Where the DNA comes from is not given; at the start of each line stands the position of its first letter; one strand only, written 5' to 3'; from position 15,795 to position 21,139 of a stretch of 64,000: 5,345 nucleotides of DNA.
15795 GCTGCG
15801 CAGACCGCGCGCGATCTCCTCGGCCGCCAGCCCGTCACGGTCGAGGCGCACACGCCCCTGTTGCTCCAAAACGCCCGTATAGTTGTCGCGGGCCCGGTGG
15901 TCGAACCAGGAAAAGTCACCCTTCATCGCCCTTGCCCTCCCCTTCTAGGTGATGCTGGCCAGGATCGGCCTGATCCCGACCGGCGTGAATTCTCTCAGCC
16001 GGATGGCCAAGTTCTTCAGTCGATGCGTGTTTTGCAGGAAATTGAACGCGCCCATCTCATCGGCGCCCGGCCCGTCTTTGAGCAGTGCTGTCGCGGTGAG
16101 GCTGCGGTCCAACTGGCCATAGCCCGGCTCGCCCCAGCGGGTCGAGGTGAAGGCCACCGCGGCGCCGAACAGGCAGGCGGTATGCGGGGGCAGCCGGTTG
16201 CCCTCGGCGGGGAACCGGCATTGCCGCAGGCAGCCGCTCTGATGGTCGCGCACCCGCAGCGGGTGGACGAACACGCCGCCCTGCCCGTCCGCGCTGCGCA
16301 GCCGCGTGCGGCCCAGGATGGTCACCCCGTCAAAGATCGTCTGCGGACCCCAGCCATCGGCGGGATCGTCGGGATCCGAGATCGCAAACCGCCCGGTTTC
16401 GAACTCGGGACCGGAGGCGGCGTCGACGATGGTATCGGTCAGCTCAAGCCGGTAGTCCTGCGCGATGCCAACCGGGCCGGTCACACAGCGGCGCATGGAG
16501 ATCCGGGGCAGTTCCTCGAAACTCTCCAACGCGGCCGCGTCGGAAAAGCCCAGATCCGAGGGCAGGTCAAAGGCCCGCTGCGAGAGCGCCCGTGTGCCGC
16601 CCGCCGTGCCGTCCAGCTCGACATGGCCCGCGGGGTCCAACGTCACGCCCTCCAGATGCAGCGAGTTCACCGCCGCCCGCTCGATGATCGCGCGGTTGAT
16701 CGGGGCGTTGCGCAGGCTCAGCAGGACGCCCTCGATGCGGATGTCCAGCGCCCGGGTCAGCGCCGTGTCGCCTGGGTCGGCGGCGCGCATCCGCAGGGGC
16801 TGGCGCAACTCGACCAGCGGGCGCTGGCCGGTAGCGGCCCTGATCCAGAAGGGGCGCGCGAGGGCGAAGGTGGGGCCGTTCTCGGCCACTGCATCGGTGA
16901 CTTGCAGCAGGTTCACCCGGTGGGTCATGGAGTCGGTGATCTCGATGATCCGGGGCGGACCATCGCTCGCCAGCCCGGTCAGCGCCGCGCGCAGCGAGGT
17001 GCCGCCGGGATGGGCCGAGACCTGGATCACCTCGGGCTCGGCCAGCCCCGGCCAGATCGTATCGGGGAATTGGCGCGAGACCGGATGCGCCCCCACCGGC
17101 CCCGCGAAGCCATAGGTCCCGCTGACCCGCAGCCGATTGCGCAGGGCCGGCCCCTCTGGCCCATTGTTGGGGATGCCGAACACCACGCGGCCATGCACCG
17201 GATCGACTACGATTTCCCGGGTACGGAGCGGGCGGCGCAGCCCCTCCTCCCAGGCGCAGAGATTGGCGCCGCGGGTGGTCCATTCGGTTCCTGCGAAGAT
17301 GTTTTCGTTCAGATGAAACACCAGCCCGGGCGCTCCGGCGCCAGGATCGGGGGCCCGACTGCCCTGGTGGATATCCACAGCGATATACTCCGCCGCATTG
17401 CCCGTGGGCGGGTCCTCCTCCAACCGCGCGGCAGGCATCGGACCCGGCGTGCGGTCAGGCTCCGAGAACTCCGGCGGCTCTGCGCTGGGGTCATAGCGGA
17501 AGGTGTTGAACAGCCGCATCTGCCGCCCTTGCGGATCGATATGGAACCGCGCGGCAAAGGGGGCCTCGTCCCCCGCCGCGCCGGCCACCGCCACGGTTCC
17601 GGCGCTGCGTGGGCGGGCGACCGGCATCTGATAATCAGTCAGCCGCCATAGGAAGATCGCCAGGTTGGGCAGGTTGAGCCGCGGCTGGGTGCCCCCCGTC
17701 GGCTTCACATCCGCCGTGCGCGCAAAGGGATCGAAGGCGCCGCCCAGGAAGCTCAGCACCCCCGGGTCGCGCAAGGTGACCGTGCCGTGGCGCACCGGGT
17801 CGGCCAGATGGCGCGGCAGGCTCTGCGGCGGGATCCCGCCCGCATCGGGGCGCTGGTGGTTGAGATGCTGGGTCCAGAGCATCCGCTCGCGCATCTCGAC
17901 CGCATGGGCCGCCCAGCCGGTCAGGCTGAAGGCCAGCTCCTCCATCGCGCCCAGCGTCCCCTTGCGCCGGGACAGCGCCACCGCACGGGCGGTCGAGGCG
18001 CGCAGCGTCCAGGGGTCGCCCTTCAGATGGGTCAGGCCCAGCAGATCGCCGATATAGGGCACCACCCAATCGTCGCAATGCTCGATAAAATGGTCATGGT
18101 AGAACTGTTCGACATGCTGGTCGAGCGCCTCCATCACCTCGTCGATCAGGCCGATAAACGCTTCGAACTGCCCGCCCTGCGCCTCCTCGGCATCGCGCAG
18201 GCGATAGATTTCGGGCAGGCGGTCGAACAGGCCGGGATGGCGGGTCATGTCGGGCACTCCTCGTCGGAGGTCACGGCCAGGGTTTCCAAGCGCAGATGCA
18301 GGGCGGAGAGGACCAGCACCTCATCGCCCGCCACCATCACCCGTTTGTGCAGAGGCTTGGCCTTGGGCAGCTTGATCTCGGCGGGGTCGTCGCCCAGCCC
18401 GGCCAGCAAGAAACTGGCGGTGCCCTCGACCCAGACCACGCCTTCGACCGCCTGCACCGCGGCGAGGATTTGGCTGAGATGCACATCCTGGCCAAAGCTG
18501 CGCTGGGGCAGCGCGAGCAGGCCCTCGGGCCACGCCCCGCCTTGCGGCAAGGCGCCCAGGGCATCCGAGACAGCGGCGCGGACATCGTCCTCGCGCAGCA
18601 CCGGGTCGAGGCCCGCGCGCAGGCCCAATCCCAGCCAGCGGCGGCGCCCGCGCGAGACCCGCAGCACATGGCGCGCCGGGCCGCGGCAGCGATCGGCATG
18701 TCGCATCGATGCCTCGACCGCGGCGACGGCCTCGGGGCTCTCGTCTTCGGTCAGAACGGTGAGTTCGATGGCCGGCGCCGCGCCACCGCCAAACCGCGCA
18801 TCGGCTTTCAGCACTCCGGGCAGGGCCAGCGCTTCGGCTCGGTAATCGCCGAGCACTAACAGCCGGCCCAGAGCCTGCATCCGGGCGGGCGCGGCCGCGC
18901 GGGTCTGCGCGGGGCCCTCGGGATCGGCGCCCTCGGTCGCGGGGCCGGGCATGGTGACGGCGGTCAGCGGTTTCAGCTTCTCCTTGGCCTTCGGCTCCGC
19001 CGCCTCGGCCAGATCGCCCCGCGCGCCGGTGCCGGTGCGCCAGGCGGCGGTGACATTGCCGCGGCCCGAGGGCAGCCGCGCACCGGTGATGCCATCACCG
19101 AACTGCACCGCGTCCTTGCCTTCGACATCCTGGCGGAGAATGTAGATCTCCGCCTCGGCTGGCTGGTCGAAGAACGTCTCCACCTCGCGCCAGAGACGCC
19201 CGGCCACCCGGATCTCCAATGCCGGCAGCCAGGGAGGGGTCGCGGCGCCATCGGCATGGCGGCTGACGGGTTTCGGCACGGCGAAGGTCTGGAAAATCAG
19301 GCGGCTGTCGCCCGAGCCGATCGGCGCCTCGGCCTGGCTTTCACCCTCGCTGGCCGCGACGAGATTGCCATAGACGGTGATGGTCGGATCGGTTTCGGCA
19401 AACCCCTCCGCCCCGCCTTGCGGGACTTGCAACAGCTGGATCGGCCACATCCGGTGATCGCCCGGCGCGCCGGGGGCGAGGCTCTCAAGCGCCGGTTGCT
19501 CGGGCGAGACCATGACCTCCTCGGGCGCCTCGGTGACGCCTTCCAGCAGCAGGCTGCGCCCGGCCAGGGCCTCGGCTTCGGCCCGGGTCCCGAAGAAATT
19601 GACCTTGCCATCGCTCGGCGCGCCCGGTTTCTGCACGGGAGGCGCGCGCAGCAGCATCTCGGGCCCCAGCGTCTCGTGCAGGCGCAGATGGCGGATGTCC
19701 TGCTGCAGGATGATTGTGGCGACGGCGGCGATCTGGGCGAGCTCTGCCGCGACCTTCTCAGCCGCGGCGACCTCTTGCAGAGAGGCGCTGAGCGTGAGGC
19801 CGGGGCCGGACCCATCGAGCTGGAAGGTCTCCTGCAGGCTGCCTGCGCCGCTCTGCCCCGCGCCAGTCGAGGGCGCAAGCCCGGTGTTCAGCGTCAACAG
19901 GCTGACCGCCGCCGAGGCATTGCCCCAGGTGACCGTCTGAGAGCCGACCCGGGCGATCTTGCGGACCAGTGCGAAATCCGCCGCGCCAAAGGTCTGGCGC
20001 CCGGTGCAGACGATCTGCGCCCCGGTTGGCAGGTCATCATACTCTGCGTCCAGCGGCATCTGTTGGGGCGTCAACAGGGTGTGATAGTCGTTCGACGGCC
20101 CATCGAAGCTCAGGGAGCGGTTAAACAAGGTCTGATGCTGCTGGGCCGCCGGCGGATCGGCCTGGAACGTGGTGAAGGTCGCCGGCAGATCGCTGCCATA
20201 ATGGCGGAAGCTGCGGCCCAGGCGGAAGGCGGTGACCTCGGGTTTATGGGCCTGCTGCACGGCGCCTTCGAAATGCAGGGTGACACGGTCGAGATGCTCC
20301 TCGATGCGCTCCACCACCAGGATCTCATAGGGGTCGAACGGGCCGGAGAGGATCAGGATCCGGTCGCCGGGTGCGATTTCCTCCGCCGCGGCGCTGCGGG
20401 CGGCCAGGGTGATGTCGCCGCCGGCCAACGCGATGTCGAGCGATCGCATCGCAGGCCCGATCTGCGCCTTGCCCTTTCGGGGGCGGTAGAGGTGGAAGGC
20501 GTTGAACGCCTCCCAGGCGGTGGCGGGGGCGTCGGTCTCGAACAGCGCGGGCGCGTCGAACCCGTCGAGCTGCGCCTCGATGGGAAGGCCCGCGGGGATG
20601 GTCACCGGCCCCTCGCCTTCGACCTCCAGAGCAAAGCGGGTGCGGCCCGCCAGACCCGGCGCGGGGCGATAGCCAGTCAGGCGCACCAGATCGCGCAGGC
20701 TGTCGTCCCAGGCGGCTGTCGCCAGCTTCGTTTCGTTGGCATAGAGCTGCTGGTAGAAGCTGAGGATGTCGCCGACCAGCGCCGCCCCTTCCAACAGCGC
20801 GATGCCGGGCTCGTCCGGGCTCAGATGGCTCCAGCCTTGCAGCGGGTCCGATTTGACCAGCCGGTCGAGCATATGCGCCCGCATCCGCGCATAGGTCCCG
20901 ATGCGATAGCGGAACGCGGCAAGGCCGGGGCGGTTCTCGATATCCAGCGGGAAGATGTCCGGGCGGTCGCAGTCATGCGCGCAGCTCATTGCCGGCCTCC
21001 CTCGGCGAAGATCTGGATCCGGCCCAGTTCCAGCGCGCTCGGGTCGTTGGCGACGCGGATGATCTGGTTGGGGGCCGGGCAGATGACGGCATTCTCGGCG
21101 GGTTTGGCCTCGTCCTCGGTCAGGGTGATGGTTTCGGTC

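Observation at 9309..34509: Complete 18-gene contractile injection system operon with P2/pyocin-like gene order plus eCIS hallmarks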

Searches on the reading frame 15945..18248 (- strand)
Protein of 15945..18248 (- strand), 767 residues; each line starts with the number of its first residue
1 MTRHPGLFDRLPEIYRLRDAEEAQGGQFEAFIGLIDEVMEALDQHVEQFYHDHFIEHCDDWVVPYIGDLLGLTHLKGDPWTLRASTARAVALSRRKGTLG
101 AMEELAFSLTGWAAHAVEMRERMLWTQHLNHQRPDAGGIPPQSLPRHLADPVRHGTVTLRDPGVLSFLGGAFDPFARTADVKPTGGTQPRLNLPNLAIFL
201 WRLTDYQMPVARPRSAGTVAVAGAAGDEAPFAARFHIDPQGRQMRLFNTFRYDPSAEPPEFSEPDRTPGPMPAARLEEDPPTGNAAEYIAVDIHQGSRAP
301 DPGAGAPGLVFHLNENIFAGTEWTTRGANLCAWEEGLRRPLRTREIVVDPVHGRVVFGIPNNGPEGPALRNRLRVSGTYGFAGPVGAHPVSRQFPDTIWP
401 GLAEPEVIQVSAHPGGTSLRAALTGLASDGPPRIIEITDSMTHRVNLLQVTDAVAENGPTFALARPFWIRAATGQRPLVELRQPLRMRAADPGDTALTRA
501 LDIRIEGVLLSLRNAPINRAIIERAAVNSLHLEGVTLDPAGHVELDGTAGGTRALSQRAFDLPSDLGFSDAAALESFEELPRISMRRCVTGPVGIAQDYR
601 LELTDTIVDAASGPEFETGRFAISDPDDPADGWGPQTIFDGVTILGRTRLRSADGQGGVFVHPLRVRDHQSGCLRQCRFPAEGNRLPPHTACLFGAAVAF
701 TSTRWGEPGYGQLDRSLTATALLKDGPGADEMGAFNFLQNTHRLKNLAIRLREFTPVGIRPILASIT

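Call 6: search_protein_families(library=pfam, proteins=[window:15945-18248:-], max_evalue=0.01)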
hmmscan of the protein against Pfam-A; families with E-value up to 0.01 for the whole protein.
window:15945-18248:- (767 aa): 0 families

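Call 13: search_protein_families(library=ncbifam, proteins=[window:15945-18248:-], max_evalue=0.01)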
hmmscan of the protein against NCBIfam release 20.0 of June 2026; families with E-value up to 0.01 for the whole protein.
window:15945-18248:- (767 aa): 1 family
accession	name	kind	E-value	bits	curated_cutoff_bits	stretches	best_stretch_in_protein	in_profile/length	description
TIGR02242.1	tail_TIGR02242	domain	5.7e-06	26.4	51.85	1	9-121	2-111/131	phage tail protein domain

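Call 45: search_protein_families(library=phrogs, proteins=[window:15945-18248:-], max_evalue=0.01)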
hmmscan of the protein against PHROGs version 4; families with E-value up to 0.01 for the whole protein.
window:15945-18248:- (767 aa): 0 families

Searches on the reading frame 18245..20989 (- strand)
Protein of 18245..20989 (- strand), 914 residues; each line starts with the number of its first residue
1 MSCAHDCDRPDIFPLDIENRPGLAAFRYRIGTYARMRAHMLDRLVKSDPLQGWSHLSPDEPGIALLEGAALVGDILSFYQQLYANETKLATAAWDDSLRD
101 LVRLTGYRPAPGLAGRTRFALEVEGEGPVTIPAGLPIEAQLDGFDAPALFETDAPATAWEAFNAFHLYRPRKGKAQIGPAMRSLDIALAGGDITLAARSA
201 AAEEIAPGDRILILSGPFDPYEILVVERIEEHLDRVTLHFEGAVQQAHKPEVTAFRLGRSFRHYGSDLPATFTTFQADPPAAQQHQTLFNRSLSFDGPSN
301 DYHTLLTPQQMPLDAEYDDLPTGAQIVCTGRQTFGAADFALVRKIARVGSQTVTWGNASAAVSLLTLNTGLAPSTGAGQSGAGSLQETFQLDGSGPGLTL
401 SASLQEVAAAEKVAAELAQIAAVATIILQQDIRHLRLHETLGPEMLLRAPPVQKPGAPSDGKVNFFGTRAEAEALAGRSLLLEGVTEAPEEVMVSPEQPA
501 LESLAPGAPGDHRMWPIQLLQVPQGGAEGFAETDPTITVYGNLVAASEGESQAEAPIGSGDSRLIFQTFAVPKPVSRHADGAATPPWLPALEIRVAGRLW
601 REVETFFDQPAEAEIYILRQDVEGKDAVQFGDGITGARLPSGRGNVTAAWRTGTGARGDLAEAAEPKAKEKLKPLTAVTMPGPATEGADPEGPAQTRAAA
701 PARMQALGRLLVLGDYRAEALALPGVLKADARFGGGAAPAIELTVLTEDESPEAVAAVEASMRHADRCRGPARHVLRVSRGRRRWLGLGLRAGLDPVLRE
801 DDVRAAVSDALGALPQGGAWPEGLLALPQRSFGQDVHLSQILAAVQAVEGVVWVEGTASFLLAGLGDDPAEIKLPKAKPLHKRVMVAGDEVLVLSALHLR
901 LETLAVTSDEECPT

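Call 6: search_protein_families(library=pfam, proteins=[window:18245-20989:-], max_evalue=0.01)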
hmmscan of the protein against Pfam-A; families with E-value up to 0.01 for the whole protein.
window:18245-20989:- (914 aa): 0 families

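Call 13: search_protein_families(library=ncbifam, proteins=[window:18245-20989:-], max_evalue=0.01)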
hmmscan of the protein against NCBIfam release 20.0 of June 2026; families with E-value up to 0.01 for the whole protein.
window:18245-20989:- (914 aa): 1 family
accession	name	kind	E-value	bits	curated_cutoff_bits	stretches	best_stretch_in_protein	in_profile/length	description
TIGR02243.1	TIGR02243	equivalog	1.5e-35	122.9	155.8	2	542-855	340-654/659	putative baseplate assembly protein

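Call 45: search_protein_families(library=phrogs, proteins=[window:18245-20989:-], max_evalue=0.01)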
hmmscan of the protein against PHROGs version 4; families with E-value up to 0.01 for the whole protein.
window:18245-20989:- (914 aa): 2 families
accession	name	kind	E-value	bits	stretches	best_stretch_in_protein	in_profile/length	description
phrog_6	-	tail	4.2e-11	43.2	1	675-896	220-400/548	baseplate wedge subunit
phrog_219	-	tail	1e-08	35.2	1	598-718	198-321/598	baseplate wedge subunit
